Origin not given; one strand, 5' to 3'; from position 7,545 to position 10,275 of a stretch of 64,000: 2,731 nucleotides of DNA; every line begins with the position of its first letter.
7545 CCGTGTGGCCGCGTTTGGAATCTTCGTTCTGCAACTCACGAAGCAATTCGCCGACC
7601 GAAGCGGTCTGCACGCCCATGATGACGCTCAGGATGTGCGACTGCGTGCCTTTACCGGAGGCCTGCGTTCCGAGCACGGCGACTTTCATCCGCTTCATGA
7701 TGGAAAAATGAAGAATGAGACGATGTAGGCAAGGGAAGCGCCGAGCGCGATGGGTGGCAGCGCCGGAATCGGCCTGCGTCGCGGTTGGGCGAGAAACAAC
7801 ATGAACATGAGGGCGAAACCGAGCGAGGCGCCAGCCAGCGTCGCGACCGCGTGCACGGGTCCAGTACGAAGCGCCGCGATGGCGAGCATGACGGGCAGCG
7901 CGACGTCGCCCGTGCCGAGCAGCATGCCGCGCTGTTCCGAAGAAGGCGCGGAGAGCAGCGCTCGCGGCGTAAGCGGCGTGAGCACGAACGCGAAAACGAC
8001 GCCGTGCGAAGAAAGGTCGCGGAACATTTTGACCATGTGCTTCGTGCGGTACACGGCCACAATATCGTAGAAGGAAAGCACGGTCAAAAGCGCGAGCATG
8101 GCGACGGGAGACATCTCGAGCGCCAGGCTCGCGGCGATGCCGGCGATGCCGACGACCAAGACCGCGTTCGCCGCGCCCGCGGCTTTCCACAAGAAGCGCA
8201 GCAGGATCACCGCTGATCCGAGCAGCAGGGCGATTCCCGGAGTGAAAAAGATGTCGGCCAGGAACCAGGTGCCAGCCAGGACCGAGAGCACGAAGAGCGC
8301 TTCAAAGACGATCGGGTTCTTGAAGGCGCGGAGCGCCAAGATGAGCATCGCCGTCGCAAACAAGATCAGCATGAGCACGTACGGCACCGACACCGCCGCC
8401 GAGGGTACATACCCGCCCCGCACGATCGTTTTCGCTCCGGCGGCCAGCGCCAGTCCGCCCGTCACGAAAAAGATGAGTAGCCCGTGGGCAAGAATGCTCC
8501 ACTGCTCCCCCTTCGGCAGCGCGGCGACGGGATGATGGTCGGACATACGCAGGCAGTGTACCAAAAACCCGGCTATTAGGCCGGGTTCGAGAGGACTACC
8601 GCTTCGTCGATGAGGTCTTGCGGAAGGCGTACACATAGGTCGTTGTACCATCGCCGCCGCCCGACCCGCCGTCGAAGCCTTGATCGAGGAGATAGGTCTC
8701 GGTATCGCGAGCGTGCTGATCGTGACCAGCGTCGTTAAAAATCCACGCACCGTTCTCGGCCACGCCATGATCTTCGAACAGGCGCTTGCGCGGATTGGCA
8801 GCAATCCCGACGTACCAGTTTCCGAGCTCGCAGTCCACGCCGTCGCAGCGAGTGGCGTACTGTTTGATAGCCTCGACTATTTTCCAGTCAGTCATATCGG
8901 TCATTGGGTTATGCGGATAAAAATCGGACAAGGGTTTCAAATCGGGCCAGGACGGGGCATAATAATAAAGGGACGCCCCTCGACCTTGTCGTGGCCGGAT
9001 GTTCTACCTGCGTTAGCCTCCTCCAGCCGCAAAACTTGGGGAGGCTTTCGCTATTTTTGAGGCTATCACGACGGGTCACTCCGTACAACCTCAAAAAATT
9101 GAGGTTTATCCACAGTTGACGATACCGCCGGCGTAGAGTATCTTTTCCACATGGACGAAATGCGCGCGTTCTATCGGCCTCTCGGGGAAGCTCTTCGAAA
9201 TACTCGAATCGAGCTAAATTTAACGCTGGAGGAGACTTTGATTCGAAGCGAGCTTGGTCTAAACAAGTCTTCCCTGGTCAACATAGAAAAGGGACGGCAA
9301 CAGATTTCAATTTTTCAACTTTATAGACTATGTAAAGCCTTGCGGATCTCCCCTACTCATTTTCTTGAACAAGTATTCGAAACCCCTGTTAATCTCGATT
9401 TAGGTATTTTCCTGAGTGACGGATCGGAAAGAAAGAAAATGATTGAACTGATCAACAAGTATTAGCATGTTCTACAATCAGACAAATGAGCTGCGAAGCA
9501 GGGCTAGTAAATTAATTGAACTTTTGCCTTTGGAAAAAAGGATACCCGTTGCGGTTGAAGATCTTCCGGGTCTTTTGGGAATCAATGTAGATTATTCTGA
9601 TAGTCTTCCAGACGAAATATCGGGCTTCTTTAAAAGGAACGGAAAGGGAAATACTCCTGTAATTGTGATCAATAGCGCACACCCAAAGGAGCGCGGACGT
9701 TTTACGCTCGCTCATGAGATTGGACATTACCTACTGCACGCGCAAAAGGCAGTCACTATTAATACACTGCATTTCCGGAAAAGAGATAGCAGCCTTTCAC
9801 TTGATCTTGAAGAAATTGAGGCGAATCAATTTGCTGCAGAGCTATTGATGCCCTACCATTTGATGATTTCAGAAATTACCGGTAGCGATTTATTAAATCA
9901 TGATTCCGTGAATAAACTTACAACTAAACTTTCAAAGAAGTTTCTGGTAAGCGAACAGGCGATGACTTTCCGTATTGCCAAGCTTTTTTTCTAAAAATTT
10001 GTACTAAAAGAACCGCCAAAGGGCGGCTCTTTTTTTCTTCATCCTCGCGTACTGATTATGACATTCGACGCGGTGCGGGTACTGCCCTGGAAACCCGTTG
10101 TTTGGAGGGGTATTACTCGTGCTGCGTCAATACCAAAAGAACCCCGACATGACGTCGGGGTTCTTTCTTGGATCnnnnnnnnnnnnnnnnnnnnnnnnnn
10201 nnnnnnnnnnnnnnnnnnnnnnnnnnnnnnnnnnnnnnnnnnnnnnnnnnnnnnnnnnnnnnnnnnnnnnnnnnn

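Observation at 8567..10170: Low-GC XRE + ImmA/IrrE metallopeptidase pair and a small GIY-YIG-like protein inserted between secY and adk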

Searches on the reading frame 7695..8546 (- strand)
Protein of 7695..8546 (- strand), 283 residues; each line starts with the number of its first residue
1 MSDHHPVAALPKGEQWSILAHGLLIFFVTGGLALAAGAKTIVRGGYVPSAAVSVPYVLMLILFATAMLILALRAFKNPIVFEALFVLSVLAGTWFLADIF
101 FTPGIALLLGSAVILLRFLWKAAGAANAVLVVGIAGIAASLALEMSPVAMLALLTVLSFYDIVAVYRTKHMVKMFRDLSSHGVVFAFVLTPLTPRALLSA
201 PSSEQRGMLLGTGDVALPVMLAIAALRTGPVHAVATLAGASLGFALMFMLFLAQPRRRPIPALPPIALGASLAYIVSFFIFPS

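Call 11: search_protein_families(library=ncbifam, proteins=[window:7695-8546:-], max_evalue=1)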
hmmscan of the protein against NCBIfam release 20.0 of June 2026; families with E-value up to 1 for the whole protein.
window:7695-8546:- (283 aa): 2 families
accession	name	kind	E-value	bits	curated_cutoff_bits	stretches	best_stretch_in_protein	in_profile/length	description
NF041679.1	IMP_arch_presen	equivalog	7.6e-14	51.9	125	1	50-278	34-280/281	presenilin family intramembrane aspartyl protease PSH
TIGR00966.2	transloc_SecF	equivalog_domain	0.042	13.3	160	1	103-166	130-198/279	protein translocase subunit SecF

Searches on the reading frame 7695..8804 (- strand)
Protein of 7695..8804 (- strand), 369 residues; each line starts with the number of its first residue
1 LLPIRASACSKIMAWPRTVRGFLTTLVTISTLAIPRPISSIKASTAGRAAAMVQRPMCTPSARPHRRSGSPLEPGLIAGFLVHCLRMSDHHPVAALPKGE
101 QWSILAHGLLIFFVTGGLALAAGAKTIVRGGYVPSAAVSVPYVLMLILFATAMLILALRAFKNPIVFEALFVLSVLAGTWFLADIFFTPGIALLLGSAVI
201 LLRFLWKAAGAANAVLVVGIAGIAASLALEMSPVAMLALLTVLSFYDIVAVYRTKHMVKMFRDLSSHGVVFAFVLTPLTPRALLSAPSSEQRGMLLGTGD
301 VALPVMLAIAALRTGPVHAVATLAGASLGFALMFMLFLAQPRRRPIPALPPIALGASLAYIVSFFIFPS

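Call 4: search_protein_families(library=pfam, proteins=[window:7695-8804:-], max_evalue=0.1)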
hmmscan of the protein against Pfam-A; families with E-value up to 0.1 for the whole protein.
window:7695-8804:- (369 aa): 1 family
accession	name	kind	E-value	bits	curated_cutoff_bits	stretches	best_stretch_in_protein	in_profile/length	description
PF06550.16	SPP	-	3.4e-12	46.9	23.9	1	139-366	35-280/283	Signal-peptide peptidase, presenilin aspartyl protease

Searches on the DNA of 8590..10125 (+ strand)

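Call 77: search_dna_similar(query=window:8590-10125:+, collection=plasmids, mode=distant, max_evalue=0.00001, max_rows=10)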
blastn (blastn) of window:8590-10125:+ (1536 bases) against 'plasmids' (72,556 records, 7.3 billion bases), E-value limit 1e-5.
No match.

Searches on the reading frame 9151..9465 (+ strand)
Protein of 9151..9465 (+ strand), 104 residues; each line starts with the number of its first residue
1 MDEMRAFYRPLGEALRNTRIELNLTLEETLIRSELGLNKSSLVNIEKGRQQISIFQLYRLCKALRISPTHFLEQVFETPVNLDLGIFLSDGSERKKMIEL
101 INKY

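Call 4: search_protein_families(library=pfam, proteins=[window:9151-9465:+], max_evalue=0.1)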
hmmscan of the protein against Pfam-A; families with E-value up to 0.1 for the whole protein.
window:9151-9465:+ (104 aa): 4 families
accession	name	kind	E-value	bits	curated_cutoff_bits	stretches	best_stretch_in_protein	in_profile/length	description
PF12844.13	HTH_19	-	5e-08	33.2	30.2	1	12-74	1-61/64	Helix-turn-helix domain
PF01381.28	HTH_3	-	8e-07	29.4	23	1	15-70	1-54/55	Helix-turn-helix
PF13560.12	HTH_31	-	3.1e-05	24.6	27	1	11-69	2-59/64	Helix-turn-helix domain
PF13443.12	HTH_26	-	0.012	16.3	22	1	34-73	19-59/63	Cro/C1-type HTH DNA-binding domain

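Call 9: search_protein_families(library=padloc, proteins=[window:9151-9465:+], max_evalue=1)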
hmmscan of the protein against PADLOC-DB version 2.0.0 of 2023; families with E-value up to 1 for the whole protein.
window:9151-9465:+ (104 aa): 10 families
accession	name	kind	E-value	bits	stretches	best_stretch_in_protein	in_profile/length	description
PDLC02926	HTH_VI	-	5.1e-07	27.9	1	11-69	2-58/92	-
PDLC04142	capH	-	6.6e-07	28.4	1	10-79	6-73/103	capH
PDLC03954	RmrA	-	4e-05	20.7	1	10-80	10-77/380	-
PDLC03665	Control_protein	-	5.5e-05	21.3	1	12-73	10-70/77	control protein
PDLC03664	Control_protein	-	0.00085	17.7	1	11-70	14-71/74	control protein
PDLC03951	RmrA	-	0.0023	15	1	14-78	12-74/400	-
PDLC04775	PDC-M69A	-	0.0036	15.8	1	4-102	1-98/113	-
PDLC03947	RmrA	-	0.0063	13.4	1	9-98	10-96/383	-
PDLC03952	RmrA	-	0.0067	13.3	1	13-97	25-107/395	-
PDLC03956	RmrA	-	0.031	11.3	1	24-78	22-75/399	-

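Call 10: search_protein_families(library=phrogs, proteins=[window:9151-9465:+], max_evalue=1)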
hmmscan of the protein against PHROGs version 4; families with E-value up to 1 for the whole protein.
window:9151-9465:+ (104 aa): 10 families
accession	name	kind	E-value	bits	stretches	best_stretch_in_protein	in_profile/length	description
phrog_2967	-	transcription regulation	8.5e-07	29.7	1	7-75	7-73/225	transcriptional regulator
phrog_3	-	transcription regulation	2.6e-05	25.2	1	4-74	82-148/430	transcriptional repressor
phrog_8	-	transcription regulation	3e-05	24.6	1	11-73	77-217/346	transcriptional regulator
phrog_4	-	transcription regulation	0.00027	21.1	1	11-72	137-192/400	transcriptional repressor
phrog_2439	-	transcription regulation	0.0031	17.4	1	12-78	9-73/367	transcriptional regulator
phrog_7396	-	unknown function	0.0058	17.3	1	38-67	44-73/227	-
phrog_1373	-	transcription regulation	0.013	16.5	1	11-67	64-118/166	transcriptional regulator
phrog_9908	-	DNA, RNA and nucleotide metabolism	0.044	13.9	1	11-66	14-67/282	DNA binding protein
phrog_11187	-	transcription regulation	0.086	13.7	1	12-52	9-47/63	transcriptional regulator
phrog_32768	-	unknown function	0.11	12.2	1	8-53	7-50/446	-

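Call 11: search_protein_families(library=ncbifam, proteins=[window:9151-9465:+], max_evalue=1)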
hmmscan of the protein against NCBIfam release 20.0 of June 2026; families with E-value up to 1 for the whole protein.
window:9151-9465:+ (104 aa): 6 families
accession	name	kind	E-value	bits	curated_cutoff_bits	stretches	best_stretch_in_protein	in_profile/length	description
NF006015.0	PRK08154.1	subfamily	0.0001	21.6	204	1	3-77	23-95/314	anaerobic benzoate catabolism transcriptional regulator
NF047948.1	male_kill_WMK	equivalog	0.00032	20.3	300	1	11-73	6-66/300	WO male-killing family protein Wmk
TIGR03070.1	couple_hipB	subfamily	0.00067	19.6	71.65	1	11-64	3-54/58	type II toxin-antitoxin system Y4mF family antitoxin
NF007257.0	PRK09706.1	subfamily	0.001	18.9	101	1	11-100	6-95/135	transcriptional repressor DicA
NF041677.1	trans_regClgR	equivalog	0.0093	16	170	1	11-74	9-70/113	transcriptional regulator ClgR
TIGR02607.1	antidote_HigA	equivalog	0.053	13.4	47.7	1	12-72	8-67/81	HigA family addiction module antitoxin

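Call 93: find_homologous_proteins(query=window:9151-9465:+, max_evalue=0.00001)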
Query window:9151-9465:+: 2 candidates shared short words with the query, none scored E <= 0.00001.
